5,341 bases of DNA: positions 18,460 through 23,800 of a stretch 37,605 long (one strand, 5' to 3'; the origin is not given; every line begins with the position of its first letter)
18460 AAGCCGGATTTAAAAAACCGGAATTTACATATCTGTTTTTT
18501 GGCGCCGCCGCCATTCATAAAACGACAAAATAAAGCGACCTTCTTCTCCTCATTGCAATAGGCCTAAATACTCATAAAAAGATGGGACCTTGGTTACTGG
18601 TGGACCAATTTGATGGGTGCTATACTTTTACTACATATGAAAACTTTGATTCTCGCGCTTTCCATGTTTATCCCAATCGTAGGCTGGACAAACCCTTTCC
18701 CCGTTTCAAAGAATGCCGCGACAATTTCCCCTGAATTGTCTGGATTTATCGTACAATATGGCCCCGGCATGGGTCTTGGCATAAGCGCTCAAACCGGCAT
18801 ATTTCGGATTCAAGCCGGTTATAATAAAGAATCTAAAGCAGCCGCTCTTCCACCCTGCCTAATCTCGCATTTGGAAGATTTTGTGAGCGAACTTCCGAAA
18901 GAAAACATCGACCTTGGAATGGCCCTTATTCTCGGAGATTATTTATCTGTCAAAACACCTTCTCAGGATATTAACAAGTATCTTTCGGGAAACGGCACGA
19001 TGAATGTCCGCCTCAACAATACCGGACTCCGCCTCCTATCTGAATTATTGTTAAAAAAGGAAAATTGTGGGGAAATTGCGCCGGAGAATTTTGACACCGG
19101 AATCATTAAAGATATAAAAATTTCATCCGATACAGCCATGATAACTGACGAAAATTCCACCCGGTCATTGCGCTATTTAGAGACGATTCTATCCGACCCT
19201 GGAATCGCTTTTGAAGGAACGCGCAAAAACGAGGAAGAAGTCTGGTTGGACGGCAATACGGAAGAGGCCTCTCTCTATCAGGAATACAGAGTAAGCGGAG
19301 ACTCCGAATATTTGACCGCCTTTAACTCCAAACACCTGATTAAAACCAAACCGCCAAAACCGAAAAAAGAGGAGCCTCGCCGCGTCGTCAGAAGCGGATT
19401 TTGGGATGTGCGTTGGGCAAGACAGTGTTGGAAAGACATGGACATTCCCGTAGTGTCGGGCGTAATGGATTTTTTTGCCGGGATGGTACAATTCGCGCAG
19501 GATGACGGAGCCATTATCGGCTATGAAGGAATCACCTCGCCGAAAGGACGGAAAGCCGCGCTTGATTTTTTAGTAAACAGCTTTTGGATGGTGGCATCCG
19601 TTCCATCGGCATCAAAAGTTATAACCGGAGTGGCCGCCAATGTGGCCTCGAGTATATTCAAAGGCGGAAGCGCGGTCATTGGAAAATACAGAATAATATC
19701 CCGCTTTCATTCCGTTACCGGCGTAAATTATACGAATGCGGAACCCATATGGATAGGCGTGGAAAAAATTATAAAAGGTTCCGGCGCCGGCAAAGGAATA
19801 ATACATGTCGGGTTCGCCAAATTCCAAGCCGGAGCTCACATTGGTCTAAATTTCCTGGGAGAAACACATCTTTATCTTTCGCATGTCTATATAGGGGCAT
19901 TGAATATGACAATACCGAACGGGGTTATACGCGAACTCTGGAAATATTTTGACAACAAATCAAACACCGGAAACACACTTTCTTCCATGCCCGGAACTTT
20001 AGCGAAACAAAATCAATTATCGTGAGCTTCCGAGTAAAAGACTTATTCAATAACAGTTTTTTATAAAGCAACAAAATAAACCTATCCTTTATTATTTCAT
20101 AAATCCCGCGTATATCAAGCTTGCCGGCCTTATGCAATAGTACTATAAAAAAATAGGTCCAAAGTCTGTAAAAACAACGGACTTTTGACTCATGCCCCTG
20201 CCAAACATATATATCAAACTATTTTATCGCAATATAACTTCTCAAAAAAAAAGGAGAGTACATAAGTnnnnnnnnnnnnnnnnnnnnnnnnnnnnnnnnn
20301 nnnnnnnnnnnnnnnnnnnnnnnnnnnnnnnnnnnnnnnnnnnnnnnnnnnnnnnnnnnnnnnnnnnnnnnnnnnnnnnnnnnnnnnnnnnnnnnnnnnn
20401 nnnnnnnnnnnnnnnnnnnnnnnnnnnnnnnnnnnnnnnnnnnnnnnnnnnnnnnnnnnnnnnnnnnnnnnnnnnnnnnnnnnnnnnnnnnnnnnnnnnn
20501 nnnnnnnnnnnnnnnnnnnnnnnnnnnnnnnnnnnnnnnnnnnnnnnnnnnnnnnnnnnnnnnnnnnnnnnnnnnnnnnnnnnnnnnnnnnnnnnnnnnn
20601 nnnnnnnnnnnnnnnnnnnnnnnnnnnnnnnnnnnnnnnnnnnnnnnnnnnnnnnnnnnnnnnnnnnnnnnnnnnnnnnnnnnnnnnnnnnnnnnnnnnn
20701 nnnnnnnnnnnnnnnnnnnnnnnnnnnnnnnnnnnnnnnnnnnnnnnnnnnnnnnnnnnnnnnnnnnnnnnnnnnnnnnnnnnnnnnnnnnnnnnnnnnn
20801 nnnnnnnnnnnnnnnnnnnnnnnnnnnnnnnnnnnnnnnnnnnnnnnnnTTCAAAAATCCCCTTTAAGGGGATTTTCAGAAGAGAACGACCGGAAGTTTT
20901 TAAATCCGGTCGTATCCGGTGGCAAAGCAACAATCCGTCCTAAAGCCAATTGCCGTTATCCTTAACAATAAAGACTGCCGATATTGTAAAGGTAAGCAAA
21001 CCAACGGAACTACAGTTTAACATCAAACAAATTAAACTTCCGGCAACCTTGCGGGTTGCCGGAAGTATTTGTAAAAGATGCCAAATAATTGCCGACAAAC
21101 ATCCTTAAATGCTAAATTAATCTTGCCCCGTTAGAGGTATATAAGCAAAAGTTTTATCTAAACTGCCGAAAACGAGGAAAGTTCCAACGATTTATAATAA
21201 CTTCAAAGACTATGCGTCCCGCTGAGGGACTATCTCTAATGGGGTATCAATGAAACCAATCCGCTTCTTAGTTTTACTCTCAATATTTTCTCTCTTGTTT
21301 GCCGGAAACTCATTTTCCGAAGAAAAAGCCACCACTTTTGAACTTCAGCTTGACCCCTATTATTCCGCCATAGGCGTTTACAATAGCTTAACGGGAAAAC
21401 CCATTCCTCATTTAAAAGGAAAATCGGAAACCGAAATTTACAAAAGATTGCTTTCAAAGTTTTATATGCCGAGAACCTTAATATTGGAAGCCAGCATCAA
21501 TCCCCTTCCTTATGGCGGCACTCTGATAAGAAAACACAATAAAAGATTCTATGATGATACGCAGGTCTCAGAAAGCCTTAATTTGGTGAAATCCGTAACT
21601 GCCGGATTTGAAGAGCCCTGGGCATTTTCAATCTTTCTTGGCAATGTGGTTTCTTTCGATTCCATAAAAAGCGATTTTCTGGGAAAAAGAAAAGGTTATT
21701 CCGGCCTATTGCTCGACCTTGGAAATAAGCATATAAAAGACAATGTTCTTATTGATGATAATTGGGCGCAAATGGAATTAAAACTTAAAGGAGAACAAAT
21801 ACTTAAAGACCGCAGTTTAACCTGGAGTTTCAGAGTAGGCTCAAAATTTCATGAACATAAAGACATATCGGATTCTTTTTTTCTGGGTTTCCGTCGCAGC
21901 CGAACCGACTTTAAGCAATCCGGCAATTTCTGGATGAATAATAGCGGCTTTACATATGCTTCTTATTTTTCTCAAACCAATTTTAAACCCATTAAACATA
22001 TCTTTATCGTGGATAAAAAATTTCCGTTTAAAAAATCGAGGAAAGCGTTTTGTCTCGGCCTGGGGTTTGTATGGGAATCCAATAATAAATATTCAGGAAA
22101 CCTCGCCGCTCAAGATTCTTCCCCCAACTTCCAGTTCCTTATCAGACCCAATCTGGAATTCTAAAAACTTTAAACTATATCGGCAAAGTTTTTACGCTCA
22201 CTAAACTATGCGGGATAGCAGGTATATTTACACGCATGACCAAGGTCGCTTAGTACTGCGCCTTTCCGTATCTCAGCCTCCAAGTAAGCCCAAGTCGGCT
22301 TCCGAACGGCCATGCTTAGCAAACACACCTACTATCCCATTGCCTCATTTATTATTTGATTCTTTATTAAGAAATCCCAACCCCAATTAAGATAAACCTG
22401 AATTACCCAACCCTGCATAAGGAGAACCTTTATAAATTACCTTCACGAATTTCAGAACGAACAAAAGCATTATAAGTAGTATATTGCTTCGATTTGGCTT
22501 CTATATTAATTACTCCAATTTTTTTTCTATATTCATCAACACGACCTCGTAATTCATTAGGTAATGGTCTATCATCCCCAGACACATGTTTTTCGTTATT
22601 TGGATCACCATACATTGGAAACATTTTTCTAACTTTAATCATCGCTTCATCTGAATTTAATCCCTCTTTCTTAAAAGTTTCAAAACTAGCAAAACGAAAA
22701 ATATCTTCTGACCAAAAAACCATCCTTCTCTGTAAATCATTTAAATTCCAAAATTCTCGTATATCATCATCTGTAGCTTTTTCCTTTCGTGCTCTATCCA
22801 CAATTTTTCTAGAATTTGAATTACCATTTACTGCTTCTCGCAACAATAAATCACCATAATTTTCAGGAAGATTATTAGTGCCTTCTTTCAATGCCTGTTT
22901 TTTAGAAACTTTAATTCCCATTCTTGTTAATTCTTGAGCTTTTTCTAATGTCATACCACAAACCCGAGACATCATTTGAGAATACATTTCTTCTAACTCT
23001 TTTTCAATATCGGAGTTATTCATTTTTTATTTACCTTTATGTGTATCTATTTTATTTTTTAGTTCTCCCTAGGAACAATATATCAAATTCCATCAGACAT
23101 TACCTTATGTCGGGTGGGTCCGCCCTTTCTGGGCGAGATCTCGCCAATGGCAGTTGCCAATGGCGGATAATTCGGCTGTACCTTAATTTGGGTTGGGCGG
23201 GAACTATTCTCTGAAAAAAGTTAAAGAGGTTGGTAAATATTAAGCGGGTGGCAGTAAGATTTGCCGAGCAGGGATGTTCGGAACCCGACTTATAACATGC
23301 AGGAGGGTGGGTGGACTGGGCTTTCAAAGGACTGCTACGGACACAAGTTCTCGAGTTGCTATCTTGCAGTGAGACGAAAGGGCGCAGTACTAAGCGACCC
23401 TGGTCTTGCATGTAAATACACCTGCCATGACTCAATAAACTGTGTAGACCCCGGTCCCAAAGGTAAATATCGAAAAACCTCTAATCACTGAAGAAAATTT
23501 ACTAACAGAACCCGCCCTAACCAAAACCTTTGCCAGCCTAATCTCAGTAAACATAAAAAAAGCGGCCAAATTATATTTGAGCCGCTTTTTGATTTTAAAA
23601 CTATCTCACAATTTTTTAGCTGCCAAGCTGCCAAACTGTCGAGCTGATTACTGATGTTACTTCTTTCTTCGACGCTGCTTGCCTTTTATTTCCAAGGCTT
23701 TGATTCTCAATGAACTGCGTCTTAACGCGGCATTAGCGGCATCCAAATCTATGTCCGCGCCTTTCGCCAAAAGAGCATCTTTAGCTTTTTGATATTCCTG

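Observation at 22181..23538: Orphan gene boxed in by two inverted copies of a long GC-rich noncoding element (foldback cassette)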

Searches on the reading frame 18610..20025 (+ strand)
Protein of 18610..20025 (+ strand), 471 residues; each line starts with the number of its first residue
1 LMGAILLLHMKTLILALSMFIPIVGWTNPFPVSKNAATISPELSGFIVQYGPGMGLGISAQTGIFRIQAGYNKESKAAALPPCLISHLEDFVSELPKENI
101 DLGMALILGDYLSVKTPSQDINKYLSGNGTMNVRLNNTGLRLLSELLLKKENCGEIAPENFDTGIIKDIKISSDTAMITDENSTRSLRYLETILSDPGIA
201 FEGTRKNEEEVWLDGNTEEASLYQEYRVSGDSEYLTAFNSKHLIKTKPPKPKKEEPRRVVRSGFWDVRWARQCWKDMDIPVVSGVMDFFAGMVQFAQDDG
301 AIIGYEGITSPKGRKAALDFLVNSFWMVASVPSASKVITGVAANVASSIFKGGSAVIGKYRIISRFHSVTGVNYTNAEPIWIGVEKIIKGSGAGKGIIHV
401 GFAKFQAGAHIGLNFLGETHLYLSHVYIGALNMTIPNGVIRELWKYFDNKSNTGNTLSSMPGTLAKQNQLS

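Call 9: search_protein_families(library=pfam, proteins=[window:18610-20025:+], max_evalue=1)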
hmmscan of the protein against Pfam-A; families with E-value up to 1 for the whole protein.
window:18610-20025:+ (471 aa): 1 family
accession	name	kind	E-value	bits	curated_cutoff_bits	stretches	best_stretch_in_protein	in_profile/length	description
PF22465.2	Spike_JR2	-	0.2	12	26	0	380-424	34-73/76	Spike protein P1, second jelly-roll domain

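Call 67: search_protein_families(library=padloc, proteins=[window:18610-20025:+], max_evalue=0.1)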
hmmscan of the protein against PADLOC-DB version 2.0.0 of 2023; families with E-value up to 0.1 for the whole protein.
window:18610-20025:+ (471 aa): 0 families

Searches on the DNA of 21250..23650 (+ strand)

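Call 7: search_rna_families(source=window, start=22100, end=23650, threshold=evalue, max_evalue=10, show_alignments=3)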
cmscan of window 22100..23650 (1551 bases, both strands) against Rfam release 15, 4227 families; matches with E-value up to 10: 6.
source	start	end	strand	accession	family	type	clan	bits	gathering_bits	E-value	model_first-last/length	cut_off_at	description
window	22919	22990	+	RF02256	adapt33_2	Gene; lncRNA;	-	24.6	60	0.48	1-71/71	no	Adaptive response 33 conserved region 2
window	23548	23650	-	RF00558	L20_leader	Cis-reg; leader;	-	21.7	58.7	0.2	31-127/127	5'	Ribosomal protein L20 leader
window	22563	22616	-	RF00086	SNORD27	Gene; snRNA; snoRNA; CD-box;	-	18.8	52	6.2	1-71/71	no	Small nucleolar RNA SNORD27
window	23553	23595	+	RF00823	lsy-6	Gene; miRNA;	-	15.5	60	7.5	1-74/74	no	lsy-6 microRNA precursor family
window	22453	22496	-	RF00700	mir-375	Gene; miRNA;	-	15.2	46.7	4.5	13-55/67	no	mir-375 microRNA precursor family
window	23556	23619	-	RF02377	SurA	Gene; sRNA;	-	10.4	100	7.6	1-279/279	no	SurA sRNA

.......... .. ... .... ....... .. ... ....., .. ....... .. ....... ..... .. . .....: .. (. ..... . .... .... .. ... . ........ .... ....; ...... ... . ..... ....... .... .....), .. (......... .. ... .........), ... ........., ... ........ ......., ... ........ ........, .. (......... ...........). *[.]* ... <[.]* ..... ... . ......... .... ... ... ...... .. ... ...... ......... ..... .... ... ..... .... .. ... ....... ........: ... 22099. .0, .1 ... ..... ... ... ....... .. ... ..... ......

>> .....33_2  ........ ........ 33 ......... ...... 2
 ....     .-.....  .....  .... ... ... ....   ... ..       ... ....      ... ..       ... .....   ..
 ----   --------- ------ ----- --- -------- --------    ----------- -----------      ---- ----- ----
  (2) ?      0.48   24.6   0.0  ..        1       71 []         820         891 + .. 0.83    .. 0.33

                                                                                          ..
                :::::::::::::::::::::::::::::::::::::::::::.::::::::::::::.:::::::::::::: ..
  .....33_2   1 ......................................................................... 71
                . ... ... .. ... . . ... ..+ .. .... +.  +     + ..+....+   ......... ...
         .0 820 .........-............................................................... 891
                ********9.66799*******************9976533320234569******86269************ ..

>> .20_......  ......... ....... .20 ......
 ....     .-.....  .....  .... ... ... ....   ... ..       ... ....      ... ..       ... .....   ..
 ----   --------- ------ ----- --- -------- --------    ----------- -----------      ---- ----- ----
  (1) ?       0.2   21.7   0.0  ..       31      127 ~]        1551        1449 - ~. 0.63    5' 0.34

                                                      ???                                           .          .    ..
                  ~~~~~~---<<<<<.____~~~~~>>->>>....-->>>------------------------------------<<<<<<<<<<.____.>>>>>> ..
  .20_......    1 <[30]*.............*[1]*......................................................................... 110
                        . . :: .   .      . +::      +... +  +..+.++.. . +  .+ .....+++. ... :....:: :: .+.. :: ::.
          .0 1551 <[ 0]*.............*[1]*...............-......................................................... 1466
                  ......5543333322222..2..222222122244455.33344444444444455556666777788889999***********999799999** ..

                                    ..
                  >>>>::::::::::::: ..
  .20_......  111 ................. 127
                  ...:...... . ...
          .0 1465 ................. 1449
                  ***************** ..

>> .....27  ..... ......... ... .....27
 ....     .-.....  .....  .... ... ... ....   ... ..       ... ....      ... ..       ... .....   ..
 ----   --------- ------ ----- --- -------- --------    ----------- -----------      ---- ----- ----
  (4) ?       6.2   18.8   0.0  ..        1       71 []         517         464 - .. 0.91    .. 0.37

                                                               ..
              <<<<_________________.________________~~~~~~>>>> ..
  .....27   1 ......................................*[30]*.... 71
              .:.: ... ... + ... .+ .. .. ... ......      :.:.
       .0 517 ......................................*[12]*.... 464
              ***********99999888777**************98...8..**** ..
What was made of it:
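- On Any Rfam 15 family: Only chance-level hits (E >= 0.2) appeared in 22100-23650 (call 7).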

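Call 78: search_dna_similar(query=window:22165-23560:+, collection=plasmids, mode=distant, max_rows=8)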
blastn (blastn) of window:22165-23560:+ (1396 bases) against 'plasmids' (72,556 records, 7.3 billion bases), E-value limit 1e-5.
No match.

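Call 79: search_dna_similar(query=window:22165-23560:+, collection=phages, mode=distant, max_rows=8)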
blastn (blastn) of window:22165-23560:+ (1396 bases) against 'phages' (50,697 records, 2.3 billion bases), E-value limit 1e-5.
No match.

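Call 88: search_rna_families(sources=[L009, L010, L012, L014, L015, L016, L027, L036, L039], threshold=gathering)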
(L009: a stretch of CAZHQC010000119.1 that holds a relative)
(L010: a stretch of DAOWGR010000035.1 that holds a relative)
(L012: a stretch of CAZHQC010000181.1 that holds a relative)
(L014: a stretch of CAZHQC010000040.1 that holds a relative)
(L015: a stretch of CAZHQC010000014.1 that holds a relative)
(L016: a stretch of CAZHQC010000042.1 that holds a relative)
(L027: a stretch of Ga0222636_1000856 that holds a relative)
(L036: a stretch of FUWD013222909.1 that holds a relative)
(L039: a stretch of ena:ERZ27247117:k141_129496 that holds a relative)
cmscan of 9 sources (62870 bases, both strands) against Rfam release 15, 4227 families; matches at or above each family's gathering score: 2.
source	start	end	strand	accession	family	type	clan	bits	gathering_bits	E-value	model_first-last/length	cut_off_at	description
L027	5834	5905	-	RF00005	tRNA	Gene; tRNA;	CL00001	67.4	29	1.6e-12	1-71/71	no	tRNA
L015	1778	1862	+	RF00005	tRNA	Gene; tRNA;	CL00001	55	29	4.1e-09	1-71/71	no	tRNA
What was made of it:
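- On Any Rfam 15 family: In 9 related loci that hold copies, only two tRNAs were found (call 88).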

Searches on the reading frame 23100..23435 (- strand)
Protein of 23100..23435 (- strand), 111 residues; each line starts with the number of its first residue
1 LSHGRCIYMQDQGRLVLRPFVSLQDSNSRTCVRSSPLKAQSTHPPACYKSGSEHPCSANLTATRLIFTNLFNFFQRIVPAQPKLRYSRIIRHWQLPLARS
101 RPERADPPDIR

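Call 33: search_protein_families(library=pfam, proteins=[window:23100-23435:-], max_evalue=1)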
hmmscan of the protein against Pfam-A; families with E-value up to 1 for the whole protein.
window:23100-23435:- (111 aa): 0 families
